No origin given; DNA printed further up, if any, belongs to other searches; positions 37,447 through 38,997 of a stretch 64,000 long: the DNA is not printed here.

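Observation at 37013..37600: GmhA (sedoheptulose-7-P isomerase) embedded without the heptose kinase/adenylyltransferase (HldE/HddA/HddC) partners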

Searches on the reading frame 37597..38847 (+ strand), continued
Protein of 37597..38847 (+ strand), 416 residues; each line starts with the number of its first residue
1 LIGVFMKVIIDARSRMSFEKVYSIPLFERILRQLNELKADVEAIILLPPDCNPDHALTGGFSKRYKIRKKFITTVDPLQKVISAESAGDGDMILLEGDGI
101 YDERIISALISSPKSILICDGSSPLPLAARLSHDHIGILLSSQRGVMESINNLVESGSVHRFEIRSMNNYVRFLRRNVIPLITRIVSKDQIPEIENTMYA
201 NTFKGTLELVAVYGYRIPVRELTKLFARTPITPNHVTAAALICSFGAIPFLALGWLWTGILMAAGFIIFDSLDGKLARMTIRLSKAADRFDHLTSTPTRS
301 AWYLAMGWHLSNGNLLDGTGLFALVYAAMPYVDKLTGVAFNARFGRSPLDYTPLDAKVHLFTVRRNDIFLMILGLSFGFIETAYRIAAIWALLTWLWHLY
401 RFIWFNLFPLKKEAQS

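Call 49: fold_search(model_id=the predicted structure, library=pdb)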
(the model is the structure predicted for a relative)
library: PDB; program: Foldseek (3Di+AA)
matches with E <= 10: 657; with E <= 0.001: 132
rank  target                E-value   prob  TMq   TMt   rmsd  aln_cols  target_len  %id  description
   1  4mnd                  7.6e-13  1.00  0.56  0.56   7.0       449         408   14  Crystal structure of Archaeoglobus fulgidus IPCT-DIPPS bifunctional membrane protein (released 2014-07-02)
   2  4o6n_A                1.2e-11  1.00  0.62  0.75   4.6       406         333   14  Structure of AF2299, a CDP-alcohol phosphotransferase (CDP-bound) (released 2014-05-14)
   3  4o6m_A                1.8e-11  1.00  0.60  0.73   5.2       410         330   13  Structure of AF2299, a CDP-alcohol phosphotransferase (CMP-bound) (released 2014-05-14)
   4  4q7c_A                4.3e-11  1.00  0.62  0.75   4.7       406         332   14  Structure of AF2299, a CDP-alcohol phosphotransferase (released 2014-05-28)
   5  4o6m_B                1.1e-10  1.00  0.60  0.71   5.4       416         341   14  Structure of AF2299, a CDP-alcohol phosphotransferase (CMP-bound) (released 2014-05-14)
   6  6wmv_C                3.9e-10  1.00  0.45  0.52   8.0       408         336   14  Structure of a phosphatidylinositol-phosphate synthase (PIPS) from Mycobacterium kansasii with evidence of substrate b (released 2020-05-27)
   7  5d92_A                6.0e-10  1.00  0.56  0.65   6.0       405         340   14  Structure of a phosphatidylinositolphosphate (PIP) synthase from Renibacterium Salmoninarum (released 2015-11-04)
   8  5d91                  7.9e-10  1.00  0.50  0.58   7.1       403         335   15  Structure of a phosphatidylinositolphosphate (PIP) synthase from Renibacterium Salmoninarum (released 2015-11-11)
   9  6wm5_C                3.0e-09  1.00  0.46  0.54   8.4       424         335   14  Structure of a phosphatidylinositol-phosphate synthase (PIPS) from Mycobacterium kansasii (released 2020-05-27)
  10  6wmv_A                3.7e-09  1.00  0.36  0.43  17.2       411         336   15  Structure of a phosphatidylinositol-phosphate synthase (PIPS) from Mycobacterium kansasii with evidence of substrate b (released 2020-05-27)
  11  5d92_C                5.0e-09  1.00  0.56  0.66   6.1       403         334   14  Structure of a phosphatidylinositolphosphate (PIP) synthase from Renibacterium Salmoninarum (released 2015-11-04)
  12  5d92_B                5.7e-09  1.00  0.57  0.66   5.9       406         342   15  Structure of a phosphatidylinositolphosphate (PIP) synthase from Renibacterium Salmoninarum (released 2015-11-04)
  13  6wm5_A                2.3e-08  1.00  0.37  0.44  17.1       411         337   14  Structure of a phosphatidylinositol-phosphate synthase (PIPS) from Mycobacterium kansasii (released 2020-05-27)
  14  4y7t                  5.7e-06  1.00  0.35  0.61   4.7       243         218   18  Structural analysis of MurU (released 2015-03-18)
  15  6tqg_B                6.2e-06  1.00  0.38  0.55   8.7       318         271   12  Pseudomonas aeruginosa RmlA in complex with allosteric inhibitor (released 2020-08-19)
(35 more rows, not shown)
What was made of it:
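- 37612..38847 (+): 'CDP416': IPCT/DIPPS-like protein, an N-terminal nucleotidyltransferase-fold domain (probably non-catalytic) fused to a 6-TM CDP-alcohol-transferase-like domain. It is the constant downstream neighbour of GmhA. The ORF opens at TTG 37597; the likely start is ATG 37612. Foldseek top hits 4mnd IPCT-DIPPS at E 7.6e-13, AF2299 and PIPS (call 49).
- Closest known: IPCT/DIPPS. Same: CDP416, CDP408 and CDP497 share the two-domain architecture of an NTase fold plus a 6-TM CDP-alcohol transferase (call 49).
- The CDP416 fold matches IPCT-DIPPS, AF2299 and PIPS (call 49).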

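Call 52: search_protein_families(library=pfam, proteins=[L053:7679-9262:+, L053:5336-6991:-, L053:4311-5789:-, L053:2965-4416:-, L053:12078-14801:+, L089:7695-8897:+, L089:8729-9985:+, L089:11871-13232:+, L089:12971-13999:+, L089:16056-17300:+], max_evalue=0.0001)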
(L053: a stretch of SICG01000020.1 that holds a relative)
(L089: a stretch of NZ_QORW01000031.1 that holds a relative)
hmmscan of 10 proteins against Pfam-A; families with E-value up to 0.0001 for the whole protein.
L053:7679-9262:+ (527 aa): 2 families
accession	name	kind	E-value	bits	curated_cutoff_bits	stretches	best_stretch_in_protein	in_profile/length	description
PF13440.11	Polysacc_synt_3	-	3e-10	40.3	23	1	59-352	12-283/293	Polysaccharide biosynthesis protein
PF01554.23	MatE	-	1.5e-05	25.2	24.9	0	47-183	18-157/161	MatE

L053:5336-6991:- (551 aa): 1 family
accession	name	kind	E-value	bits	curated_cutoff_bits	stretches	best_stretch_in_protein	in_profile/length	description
PF01066.26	CDP-OH_P_transf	-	1.3e-09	39.1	22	1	335-497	12-135/152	CDP-alcohol phosphatidyltransferase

L053:4311-5789:- (492 aa): 1 family
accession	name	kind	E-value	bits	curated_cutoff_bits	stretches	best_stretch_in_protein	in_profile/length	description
PF03706.18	LPG_synthase_TM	-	4.6e-28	99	33.4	1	161-457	7-295/302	Lysylphosphatidylglycerol synthase TM region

L053:2965-4416:- (483 aa): 1 family
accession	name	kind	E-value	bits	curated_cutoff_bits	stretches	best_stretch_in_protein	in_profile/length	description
PF02321.23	OEP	-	2.3e-22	80.1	22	2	284-475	2-187/187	Outer membrane efflux protein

L053:12078-14801:+ (907 aa): 9 families
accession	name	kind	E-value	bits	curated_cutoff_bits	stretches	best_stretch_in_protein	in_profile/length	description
PF00005.33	ABC_tran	-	1.2e-18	68.5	25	0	779-828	88-137/137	ABC transporter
PF17760.6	UvrA_inter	-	4.1e-12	46.4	23.3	1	141-236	11-106/109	UvrA interaction domain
PF02463.25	SMC_N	-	6.3e-07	29.5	40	0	796-869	136-209/220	RecF/RecN/SMC N terminal domain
PF13555.12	AAA_29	-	3.5e-06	27.1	27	0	597-620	16-39/61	P-loop containing region of AAA domain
PF20703.3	nSTAND1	-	6e-06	26.6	27.1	0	604-631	34-61/379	Novel STAND NTPase 1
PF13191.12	AAA_16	-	1.2e-05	26.4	32.6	0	604-631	25-52/167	AAA ATPase domain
PF13481.12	AAA_25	-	6e-05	23.2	27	0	25-54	30-59/195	AAA domain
PF13304.12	AAA_21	-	6.6e-05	23.6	27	0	455-523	234-303/304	AAA domain, putative AbiEii toxin, Type IV TA system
PF06745.19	ATPase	-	7e-05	22.7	26.6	0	25-54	16-45/231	KaiC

L089:7695-8897:+ (400 aa): 1 family
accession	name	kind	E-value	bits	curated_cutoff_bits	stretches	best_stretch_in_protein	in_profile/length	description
PF03739.19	LptF_LptG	-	2.5e-68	231.1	27.9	1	9-360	1-351/353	Lipopolysaccharide export system permease LptF/LptG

L089:8729-9985:+ (418 aa): 1 family
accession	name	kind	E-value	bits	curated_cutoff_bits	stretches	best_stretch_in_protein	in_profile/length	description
PF03739.19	LptF_LptG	-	1.8e-67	228.4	27.9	1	61-414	1-353/353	Lipopolysaccharide export system permease LptF/LptG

L089:11871-13232:+ (453 aa): 0 families

L089:12971-13999:+ (342 aa): 2 families
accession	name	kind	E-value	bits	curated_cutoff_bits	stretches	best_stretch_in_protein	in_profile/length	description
PF12804.13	NTP_transf_3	-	2.3e-16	60.8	27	1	89-222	1-123/160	MobA-like NTP transferase domain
PF01128.25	IspD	-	9.8e-05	22.6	27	0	110-230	19-137/221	2-C-methyl-D-erythritol 4-phosphate cytidylyltransferase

L089:16056-17300:+ (414 aa): 0 families

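Call 67: search_protein_families(library=pfam, proteins=[L014:2279-3091:+, L014:3179-5227:+, L014:7822-8532:+, L014:12720-13457:+, L014:13489-14463:-, L014:15270-16142:+, L014:16243-17328:+, L018:4848-6989:+, L018:9392-10720:+, L018:10736-12124:+], max_evalue=0.0001)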
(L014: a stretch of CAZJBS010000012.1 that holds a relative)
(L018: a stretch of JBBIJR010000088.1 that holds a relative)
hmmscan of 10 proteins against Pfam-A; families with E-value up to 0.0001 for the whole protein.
L014:2279-3091:+ (270 aa): 1 family
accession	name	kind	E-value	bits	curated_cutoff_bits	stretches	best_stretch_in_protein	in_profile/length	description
PF03976.20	PPK2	-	5.2e-77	258.9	22.3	1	31-252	3-223/229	Polyphosphate kinase 2 (PPK2)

L014:3179-5227:+ (682 aa): 4 families
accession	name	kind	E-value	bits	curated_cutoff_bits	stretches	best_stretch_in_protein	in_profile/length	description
PF00456.26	Transketolase_N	-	1.1e-138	462.3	22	1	17-349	2-334/334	Transketolase, thiamine diphosphate binding domain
PF02779.29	Transket_pyr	-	3.6e-49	167.2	27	1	366-535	3-173/174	Transketolase, pyrimidine binding domain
PF22613.1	Transketolase_C_1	-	6.7e-40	136.3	27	1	551-665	1-113/113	Transketolase-like TK C-terminal domain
PF02780.25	Transketolase_C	-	3.7e-10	40.2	25.9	1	561-669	9-124/124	Transketolase, C-terminal domain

L014:7822-8532:+ (236 aa): 1 family
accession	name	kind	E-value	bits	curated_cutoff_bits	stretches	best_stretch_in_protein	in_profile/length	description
PF01066.26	CDP-OH_P_transf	-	7e-09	36.7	22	1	37-180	1-137/152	CDP-alcohol phosphatidyltransferase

L014:12720-13457:+ (245 aa): 1 family
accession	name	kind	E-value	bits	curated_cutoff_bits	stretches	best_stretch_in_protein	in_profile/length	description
PF11249.13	DUF3047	-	1.3e-33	116.7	27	1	71-234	15-197/198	Protein of unknown function (DUF3047)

L014:13489-14463:- (324 aa): 3 families
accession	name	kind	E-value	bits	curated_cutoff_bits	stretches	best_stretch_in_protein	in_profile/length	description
PF00326.27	Peptidase_S9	-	2e-09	37.7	22.6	1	172-231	38-97/213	Prolyl oligopeptidase family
PF00756.26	Esterase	-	2.2e-06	28.1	22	0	187-230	104-150/251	Putative esterase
PF02230.22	Abhydrolase_2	-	3.4e-06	27.5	23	0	182-290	90-203/217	Phospholipase/Carboxylesterase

L014:15270-16142:+ (290 aa): 3 families
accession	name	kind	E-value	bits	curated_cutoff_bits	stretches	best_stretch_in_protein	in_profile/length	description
PF00535.33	Glycos_transf_2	-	3.9e-22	79.4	23.3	1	64-194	1-132/168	Glycosyl transferase family 2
PF10111.15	Glyco_tranf_2_2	-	5.1e-13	49.6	27.3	1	64-161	1-107/276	Glycosyltransferase like family 2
PF13641.12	Glyco_tranf_2_3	-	3.4e-09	37.5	27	1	63-253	3-214/230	Glycosyltransferase like family 2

L014:16243-17328:+ (361 aa): 1 family
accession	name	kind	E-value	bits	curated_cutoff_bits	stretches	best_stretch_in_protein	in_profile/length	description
PF20230.4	DUF6588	-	2.3e-35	122.7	27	1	9-361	14-319/319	Family of unknown function (DUF6588)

L018:4848-6989:+ (713 aa): 4 families
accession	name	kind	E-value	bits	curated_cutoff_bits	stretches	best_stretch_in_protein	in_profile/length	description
PF00456.26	Transketolase_N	-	5.7e-139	463.2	22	1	9-340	3-334/334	Transketolase, thiamine diphosphate binding domain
PF02779.29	Transket_pyr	-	9.5e-48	162.6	27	1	357-526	3-173/174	Transketolase, pyrimidine binding domain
PF22613.1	Transketolase_C_1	-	9.2e-38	129.4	27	1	542-656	1-113/113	Transketolase-like TK C-terminal domain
PF02780.25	Transketolase_C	-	4.4e-10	40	25.9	1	548-659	6-123/124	Transketolase, C-terminal domain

L018:9392-10720:+ (442 aa): 1 family
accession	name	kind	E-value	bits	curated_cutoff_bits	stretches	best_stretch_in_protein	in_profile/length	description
PF01066.26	CDP-OH_P_transf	-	6.3e-08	33.6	22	1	253-355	3-95/152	CDP-alcohol phosphatidyltransferase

L018:10736-12124:+ (462 aa): 7 families
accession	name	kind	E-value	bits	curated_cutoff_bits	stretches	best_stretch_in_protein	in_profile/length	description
PF08241.18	Methyltransf_11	-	1.2e-20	74.4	21.2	1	259-352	1-95/95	Methyltransferase domain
PF13649.12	Methyltransf_25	-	5e-17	62.8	27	1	259-348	2-97/97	Methyltransferase domain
PF13489.12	Methyltransf_23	-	1.5e-16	61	27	1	255-396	23-162/164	Methyltransferase domain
PF08242.18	Methyltransf_12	-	5.3e-16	59.6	30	1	259-350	1-98/98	Methyltransferase domain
PF13847.12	Methyltransf_31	-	1.8e-15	57.3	27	1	256-356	5-113/145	Methyltransferase domain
PF12804.13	NTP_transf_3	-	1.9e-10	41.6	27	1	21-116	19-121/160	MobA-like NTP transferase domain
PF01209.24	Ubie_methyltran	-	1.5e-07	31.5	20.1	1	245-369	38-168/233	ubiE/COQ5 methyltransferase family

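Call 79: search_protein_families(library=pfam, proteins=[L011:6568-7794:+, L011:7835-8989:+, L012:1971-3188:+, L012:3223-4359:+, L012:4445-5173:-, L010:148-1356:+, L010:1472-2497:+], max_evalue=0.001)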
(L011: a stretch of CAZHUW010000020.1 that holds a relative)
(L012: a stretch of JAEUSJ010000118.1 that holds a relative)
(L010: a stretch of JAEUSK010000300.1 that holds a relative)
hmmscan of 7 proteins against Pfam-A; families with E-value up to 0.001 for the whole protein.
L011:6568-7794:+ (408 aa): 5 families
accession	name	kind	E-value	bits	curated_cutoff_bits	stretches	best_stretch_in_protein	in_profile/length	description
PF00534.26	Glycos_transf_1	-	7.7e-36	123.7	26.4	1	211-383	6-172/172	Glycosyl transferases group 1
PF13692.12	Glyco_trans_1_4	-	4.2e-28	98.8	27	1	223-369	4-142/142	Glycosyl transferases group 1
PF20706.3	GT4-conflict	-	2.3e-09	37.2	26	1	223-349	200-327/385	Family 4 Glycosyltransferase in conflict systems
PF13439.12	Glyco_transf_4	-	8.2e-07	29.6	28.5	1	103-199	55-169/170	Glycosyltransferase Family 4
PF13524.12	Glyco_trans_1_2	-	9.9e-07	29.2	25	1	310-397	58-142/144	Glycosyl transferase-like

L011:7835-8989:+ (384 aa): 6 families
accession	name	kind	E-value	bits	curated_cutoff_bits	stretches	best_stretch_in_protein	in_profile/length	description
PF00534.26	Glycos_transf_1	-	4.9e-31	108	26.4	1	191-355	12-171/172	Glycosyl transferases group 1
PF13692.12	Glyco_trans_1_4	-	1.5e-26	93.8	27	1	195-342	2-142/142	Glycosyl transferases group 1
PF13439.12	Glyco_transf_4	-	1.3e-19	71.3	28.5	1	32-182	20-169/170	Glycosyltransferase Family 4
PF13579.12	Glyco_trans_4_4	-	5e-11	43.6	29.7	1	74-175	59-155/158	Glycosyl transferase 4-like domain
PF13524.12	Glyco_trans_1_2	-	7.3e-08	32.9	25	1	225-368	14-140/144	Glycosyl transferase-like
PF13477.12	Glyco_trans_4_2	-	1.3e-06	29.1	23.4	1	31-154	24-138/139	Glycosyl transferase 4-like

L012:1971-3188:+ (405 aa): 5 families
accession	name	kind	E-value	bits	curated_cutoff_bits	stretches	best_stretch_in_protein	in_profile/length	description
PF00534.26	Glycos_transf_1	-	1.2e-33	116.5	26.4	1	203-378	3-172/172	Glycosyl transferases group 1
PF13692.12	Glyco_trans_1_4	-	1.3e-24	87.5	27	1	217-363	3-141/142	Glycosyl transferases group 1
PF13439.12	Glyco_transf_4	-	2e-09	38.1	28.5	1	17-194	2-169/170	Glycosyltransferase Family 4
PF20706.3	GT4-conflict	-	1.4e-08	34.6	26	1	219-344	201-327/385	Family 4 Glycosyltransferase in conflict systems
PF13524.12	Glyco_trans_1_2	-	8.6e-05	22.9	25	1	308-392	61-142/144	Glycosyl transferase-like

L012:3223-4359:+ (378 aa): 7 families
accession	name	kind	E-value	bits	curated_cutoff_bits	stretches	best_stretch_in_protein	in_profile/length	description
PF00534.26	Glycos_transf_1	-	6.6e-32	110.8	26.4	1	195-354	16-170/172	Glycosyl transferases group 1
PF13692.12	Glyco_trans_1_4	-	6.6e-27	94.9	27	1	196-342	3-142/142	Glycosyl transferases group 1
PF13439.12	Glyco_transf_4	-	4e-19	69.7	28.5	1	32-182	20-169/170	Glycosyltransferase Family 4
PF13579.12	Glyco_trans_4_4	-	1.2e-09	39.1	29.7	1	74-174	59-154/158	Glycosyl transferase 4-like domain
PF20706.3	GT4-conflict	-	3.5e-08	33.3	26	1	138-318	137-323/385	Family 4 Glycosyltransferase in conflict systems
PF13524.12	Glyco_trans_1_2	-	2.2e-07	31.4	25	1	225-370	14-142/144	Glycosyl transferase-like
PF13477.12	Glyco_trans_4_2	-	1.8e-06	28.6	23.4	1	31-153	24-137/139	Glycosyl transferase 4-like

L012:4445-5173:- (242 aa): 5 families
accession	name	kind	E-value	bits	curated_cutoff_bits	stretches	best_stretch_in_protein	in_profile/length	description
PF08241.18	Methyltransf_11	-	1.2e-12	48.7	21.2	1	55-140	1-94/95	Methyltransferase domain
PF13489.12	Methyltransf_23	-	3.4e-12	46.8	27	1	49-145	21-120/164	Methyltransferase domain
PF08242.18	Methyltransf_12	-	5.2e-06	27.5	30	1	92-139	49-98/98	Methyltransferase domain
PF13847.12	Methyltransf_31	-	5.3e-06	26.6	27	1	98-142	65-110/145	Methyltransferase domain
PF13649.12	Methyltransf_25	-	3.8e-05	24.7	27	1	96-136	54-96/97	Methyltransferase domain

L010:148-1356:+ (402 aa): 5 families
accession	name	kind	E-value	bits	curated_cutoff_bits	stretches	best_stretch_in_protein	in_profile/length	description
PF00534.26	Glycos_transf_1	-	2.1e-39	135.3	26.4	1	202-375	3-170/172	Glycosyl transferases group 1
PF13692.12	Glyco_trans_1_4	-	1.1e-28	100.7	27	1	216-363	3-142/142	Glycosyl transferases group 1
PF13439.12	Glyco_transf_4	-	2.5e-08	34.6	28.5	1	17-193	2-169/170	Glycosyltransferase Family 4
PF20706.3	GT4-conflict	-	1.1e-07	31.6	26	1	216-339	199-323/385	Family 4 Glycosyltransferase in conflict systems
PF13524.12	Glyco_trans_1_2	-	5.3e-07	30.1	25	1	307-390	61-141/144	Glycosyl transferase-like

L010:1472-2497:+ (341 aa): 1 family
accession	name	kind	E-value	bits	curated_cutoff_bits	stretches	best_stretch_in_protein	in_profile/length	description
PF00534.26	Glycos_transf_1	-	0.00028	20.9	26.4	1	197-283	13-100/172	Glycosyl transferases group 1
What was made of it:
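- On Canonical NDP-heptose gene set: The variable-region ORFs are GT4s and methyltransferases (call 79).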
